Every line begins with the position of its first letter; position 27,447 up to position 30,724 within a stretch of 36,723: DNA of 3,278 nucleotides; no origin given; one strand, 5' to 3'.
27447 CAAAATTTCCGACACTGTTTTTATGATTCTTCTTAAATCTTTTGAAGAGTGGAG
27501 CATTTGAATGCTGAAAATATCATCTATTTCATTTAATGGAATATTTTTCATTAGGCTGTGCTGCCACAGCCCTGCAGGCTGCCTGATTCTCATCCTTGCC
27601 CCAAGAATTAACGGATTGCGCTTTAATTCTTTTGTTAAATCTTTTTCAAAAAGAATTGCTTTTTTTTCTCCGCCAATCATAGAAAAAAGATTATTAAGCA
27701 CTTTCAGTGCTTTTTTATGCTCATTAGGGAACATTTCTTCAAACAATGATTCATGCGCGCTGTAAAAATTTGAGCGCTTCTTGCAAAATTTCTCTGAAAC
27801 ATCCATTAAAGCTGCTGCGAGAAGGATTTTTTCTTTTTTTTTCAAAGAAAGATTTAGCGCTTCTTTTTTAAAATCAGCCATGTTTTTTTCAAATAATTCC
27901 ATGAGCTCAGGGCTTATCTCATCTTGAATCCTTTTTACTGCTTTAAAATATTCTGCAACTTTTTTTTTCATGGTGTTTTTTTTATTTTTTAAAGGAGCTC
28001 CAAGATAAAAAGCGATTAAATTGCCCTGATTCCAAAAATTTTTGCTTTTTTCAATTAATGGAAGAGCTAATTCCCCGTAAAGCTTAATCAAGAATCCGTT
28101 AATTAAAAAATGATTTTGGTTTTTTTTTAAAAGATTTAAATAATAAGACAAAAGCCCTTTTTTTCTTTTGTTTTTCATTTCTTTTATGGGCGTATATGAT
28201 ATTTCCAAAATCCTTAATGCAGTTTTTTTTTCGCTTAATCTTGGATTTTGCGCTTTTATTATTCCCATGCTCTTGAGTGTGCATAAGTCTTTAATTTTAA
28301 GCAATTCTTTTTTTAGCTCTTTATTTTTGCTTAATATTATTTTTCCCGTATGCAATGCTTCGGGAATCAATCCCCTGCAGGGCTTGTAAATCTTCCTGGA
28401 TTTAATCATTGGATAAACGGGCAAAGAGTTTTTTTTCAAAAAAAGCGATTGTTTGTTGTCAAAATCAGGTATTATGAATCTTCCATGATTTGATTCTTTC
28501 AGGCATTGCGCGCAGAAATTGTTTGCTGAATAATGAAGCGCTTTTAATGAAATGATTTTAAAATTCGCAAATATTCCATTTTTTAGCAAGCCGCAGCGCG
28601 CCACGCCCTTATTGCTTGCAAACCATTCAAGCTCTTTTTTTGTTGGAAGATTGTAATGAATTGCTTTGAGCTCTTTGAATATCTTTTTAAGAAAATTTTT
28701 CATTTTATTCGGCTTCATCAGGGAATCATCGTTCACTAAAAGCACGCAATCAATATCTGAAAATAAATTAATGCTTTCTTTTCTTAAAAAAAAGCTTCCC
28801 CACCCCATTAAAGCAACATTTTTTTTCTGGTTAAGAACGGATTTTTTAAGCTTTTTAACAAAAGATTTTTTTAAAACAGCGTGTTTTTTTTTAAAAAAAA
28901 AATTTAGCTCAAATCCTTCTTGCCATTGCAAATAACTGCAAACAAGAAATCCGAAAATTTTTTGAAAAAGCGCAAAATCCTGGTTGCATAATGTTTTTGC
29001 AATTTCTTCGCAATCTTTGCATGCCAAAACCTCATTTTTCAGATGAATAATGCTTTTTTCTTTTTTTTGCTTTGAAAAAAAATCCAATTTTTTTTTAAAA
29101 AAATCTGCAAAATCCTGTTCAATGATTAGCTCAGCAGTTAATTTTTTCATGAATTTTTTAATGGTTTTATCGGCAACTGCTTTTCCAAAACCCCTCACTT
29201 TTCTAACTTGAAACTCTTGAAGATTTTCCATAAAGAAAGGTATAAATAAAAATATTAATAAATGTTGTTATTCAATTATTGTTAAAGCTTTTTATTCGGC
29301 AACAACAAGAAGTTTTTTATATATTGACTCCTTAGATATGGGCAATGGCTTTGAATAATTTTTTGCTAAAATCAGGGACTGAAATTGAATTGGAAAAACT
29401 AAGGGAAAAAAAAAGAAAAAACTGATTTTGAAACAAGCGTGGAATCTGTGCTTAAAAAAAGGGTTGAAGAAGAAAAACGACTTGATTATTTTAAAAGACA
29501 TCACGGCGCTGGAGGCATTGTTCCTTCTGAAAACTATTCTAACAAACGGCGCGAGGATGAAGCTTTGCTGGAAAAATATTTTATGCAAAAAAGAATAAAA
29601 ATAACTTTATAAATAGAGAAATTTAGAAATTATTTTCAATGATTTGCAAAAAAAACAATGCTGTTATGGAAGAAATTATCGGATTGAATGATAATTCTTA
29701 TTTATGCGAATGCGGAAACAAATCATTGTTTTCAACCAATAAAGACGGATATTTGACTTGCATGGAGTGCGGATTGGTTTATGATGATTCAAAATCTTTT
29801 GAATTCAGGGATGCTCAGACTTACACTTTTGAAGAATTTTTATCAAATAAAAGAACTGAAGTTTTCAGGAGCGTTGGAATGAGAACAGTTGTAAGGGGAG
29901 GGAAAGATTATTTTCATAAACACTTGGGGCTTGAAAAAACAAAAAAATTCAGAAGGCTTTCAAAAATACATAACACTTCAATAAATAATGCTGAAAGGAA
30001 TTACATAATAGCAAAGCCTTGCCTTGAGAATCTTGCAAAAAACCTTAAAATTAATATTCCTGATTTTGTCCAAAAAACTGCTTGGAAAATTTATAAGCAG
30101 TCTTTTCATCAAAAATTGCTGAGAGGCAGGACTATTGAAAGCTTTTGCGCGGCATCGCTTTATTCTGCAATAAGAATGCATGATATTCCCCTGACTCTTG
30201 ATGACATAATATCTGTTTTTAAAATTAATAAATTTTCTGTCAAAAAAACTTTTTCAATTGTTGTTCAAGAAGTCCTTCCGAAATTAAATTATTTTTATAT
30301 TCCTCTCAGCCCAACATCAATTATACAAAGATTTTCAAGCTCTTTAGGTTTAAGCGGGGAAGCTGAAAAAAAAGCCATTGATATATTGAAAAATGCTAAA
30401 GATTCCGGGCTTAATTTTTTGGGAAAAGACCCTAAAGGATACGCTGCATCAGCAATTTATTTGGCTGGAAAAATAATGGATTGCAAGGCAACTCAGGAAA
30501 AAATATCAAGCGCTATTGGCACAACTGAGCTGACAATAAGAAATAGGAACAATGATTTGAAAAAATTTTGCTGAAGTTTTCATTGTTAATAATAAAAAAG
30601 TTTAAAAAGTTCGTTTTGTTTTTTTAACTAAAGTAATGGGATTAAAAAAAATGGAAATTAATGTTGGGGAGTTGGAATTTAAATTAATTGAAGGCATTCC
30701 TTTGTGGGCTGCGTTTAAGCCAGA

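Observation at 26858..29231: Uncharacterised module: 656-aa double nucleotidyltransferase-fold protein plus two Zn-finger microproteins, ended by a T10 terminator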

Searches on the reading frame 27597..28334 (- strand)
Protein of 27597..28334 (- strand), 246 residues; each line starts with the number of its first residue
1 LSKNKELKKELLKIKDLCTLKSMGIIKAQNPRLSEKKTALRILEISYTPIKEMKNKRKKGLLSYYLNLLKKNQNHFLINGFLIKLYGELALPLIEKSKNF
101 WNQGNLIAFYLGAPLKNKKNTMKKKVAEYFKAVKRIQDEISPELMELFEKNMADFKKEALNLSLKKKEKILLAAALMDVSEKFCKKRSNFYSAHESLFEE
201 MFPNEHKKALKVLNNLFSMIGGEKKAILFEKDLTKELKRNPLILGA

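Call 73: search_protein_families(library=pfam, alignment_id=A7, max_evalue=10)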
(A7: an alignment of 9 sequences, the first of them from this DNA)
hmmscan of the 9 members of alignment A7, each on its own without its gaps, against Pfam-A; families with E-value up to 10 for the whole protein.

A. member 1, seq(246 aa): 4 families
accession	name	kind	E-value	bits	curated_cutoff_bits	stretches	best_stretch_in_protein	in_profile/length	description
PF01291.22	LIF_OSM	-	0.0091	16.6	23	1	115-220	6-110/162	LIF / OSM family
PF18192.6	DNTTIP1_dimer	-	0.026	15.4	26.1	1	135-164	9-39/69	DNTTIP1 dimerisation domain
PF16226.10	DUF4885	-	0.16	11.5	34.4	1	23-72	26-74/325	Domain of unknown function (DUF4885)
PF18373.7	Spectrin_2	-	0.32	11.6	26.4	0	192-218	15-41/78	Spectrin like domain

B. families by the number of members that match (of 9 scanned): 17 families
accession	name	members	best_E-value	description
PF04983.23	RNA_pol_Rpb1_3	1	2.7e-05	RNA polymerase Rpb1, domain 3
PF03040.20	CemA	1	0.0025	CemA family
PF01291.22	LIF_OSM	1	0.0091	LIF / OSM family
PF11899.13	DUF3419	1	0.022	Protein of unknown function (DUF3419)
PF18192.6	DNTTIP1_dimer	1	0.026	DNTTIP1 dimerisation domain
PF23606.1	HEAT_ULK4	1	0.067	Serine/threonine-protein kinase ULK4-like, HEAT repeats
PF20875.2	SidC_C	1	0.086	SidC, C-terminal domain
PF11220.13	DUF3015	1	0.093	Protein of unknown function (DUF3015)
PF14853.12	Fis1_TPR_C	1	0.12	Fis1 C-terminal tetratricopeptide repeat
PF13029.11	DUF3890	1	0.14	Domain of unknown function (DUF3890)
PF00445.23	Ribonuclease_T2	1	0.15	Ribonuclease T2 family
PF16226.10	DUF4885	1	0.16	Domain of unknown function (DUF4885)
PF25483.1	DUF7906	1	0.22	Domain of unknown function (DUF7906)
PF00651.37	BTB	1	0.29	BTB/POZ domain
PF01594.21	AI-2E_transport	1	0.31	AI-2E family transporter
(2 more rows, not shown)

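Call 74: search_solved_structures(query=A7, max_evalue=10)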
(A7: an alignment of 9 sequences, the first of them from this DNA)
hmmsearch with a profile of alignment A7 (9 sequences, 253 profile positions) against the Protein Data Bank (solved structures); distinct sequences matched with E-value up to 10: 5.
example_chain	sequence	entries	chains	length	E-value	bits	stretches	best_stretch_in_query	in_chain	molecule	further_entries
6ygh_E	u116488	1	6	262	0.17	14.8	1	172-204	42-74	Capsid protein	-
6ygi_E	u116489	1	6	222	0.2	14.5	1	172-204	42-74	Capsid protein,Capsid protein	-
4trg_A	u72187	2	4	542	1.9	11.3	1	99-173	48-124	SidC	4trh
4pay_A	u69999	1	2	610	2.6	10.9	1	99-173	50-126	SidC, interaptin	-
4ooj_A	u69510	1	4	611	2.7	10.8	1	99-173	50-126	SidC, interaptin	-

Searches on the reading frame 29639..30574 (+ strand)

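Call 11: search_protein_families(library=pfam, proteins=[window:29639-30574:+], max_evalue=0.001)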
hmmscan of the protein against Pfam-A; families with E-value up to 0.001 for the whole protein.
window:29639-30574:+ (311 aa): 1 family
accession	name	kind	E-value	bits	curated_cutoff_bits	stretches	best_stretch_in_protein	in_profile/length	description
PF00382.24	TFIIB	-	2.4e-30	104.8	23.6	2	129-210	12-91/92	Transcription factor TFIIB repeat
